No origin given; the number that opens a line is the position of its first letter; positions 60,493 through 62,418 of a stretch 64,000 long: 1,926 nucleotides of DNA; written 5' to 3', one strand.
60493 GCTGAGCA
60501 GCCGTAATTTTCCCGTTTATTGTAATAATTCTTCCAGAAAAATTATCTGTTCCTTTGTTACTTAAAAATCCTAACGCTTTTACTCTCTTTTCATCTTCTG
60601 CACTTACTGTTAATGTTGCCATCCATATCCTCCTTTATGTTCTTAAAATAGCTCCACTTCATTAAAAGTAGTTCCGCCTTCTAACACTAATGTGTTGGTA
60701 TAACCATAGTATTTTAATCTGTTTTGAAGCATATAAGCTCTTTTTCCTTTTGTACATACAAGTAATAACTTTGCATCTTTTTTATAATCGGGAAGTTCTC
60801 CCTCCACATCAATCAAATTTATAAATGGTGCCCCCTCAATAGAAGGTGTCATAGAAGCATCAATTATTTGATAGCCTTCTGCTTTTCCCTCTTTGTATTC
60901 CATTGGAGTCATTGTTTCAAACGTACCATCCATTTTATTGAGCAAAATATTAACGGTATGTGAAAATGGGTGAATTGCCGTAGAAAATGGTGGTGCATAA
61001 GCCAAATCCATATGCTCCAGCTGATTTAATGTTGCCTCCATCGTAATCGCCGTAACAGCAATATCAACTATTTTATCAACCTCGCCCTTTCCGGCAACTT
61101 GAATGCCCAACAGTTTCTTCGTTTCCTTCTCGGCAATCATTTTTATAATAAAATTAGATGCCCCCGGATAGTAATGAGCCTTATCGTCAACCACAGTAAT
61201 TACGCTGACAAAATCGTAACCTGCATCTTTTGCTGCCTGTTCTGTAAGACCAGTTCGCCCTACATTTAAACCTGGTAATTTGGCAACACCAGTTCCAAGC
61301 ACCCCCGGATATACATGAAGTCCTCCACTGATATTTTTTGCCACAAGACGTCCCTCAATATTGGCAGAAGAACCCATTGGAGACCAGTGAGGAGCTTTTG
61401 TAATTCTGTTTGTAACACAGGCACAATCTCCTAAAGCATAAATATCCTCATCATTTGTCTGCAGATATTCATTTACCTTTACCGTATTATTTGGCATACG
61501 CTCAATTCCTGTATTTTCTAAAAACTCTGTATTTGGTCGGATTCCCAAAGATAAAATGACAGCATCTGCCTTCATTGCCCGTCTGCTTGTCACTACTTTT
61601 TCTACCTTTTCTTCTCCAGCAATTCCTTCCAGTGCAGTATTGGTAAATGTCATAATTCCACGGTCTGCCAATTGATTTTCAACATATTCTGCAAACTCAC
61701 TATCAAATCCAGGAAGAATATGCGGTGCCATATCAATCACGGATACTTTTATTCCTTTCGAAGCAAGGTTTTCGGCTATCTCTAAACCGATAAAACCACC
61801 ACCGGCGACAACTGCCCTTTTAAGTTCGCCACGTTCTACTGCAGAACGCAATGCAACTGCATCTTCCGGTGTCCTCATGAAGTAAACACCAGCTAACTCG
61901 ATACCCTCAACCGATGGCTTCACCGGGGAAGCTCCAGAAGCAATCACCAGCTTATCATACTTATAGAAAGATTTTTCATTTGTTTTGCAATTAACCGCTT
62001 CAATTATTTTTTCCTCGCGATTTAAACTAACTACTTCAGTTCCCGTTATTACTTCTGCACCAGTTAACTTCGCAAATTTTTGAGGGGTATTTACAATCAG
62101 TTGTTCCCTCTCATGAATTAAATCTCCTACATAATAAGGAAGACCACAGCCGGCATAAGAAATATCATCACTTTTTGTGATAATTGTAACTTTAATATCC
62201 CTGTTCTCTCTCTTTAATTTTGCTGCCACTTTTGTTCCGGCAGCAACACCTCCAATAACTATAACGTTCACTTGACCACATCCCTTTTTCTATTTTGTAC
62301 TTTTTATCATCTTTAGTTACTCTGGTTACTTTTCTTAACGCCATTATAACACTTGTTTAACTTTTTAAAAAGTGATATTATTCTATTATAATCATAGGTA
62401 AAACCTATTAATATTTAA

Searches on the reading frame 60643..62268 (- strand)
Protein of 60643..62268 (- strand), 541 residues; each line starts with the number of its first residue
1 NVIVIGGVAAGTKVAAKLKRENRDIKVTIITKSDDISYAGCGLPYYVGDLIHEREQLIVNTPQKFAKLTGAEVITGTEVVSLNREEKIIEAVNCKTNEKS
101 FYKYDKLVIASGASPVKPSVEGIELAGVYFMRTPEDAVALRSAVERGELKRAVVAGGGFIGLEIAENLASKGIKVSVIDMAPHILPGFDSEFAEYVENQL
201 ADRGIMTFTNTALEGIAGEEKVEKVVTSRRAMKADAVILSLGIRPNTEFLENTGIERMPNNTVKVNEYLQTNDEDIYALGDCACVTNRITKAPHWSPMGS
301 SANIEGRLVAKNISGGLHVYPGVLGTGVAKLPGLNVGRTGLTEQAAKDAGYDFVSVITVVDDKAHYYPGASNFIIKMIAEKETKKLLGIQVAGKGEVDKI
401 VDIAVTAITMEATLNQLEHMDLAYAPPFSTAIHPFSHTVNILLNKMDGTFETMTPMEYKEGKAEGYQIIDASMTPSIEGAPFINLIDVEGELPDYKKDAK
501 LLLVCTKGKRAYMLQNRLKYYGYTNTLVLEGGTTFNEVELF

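Call 73: search_protein_families(library=pfam, proteins=[window:60643-62268:-], max_evalue=0.00001)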
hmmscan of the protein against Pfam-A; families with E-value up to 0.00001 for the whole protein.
window:60643-62268:- (541 aa): 8 families
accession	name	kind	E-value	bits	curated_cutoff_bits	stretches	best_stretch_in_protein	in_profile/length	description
PF07992.20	Pyr_redox_2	-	4.2e-62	210.6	26.1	1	1-293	2-285/291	Pyridine nucleotide-disulphide oxidoreductase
PF00070.33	Pyr_redox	-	1e-20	74.5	22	1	151-228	1-80/82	Pyridine nucleotide-disulphide oxidoreductase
PF02852.28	Pyr_redox_dim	-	1e-16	61.5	25.3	1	334-432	9-106/110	Pyridine nucleotide-disulphide oxidoreductase, dimerisation domain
PF01266.30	DAO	-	5e-10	39.9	27.9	0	152-182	2-32/353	FAD dependent oxidoreductase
PF13738.12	Pyr_redox_3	-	6.8e-10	39.1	30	1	66-280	91-305/305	Pyridine nucleotide-disulphide oxidoreductase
PF02254.24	TrkA_N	-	2.2e-06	28.4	23.8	0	153-205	2-54/116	TrkA-N domain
PF13450.12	NAD_binding_8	-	2.5e-06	28.1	21.9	0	154-208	1-52/68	NAD(P)-binding Rossmann-like domain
PF05834.18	Lycopene_cycl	-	6.6e-06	25.9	23.4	0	2-39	2-39/380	Lycopene cyclase protein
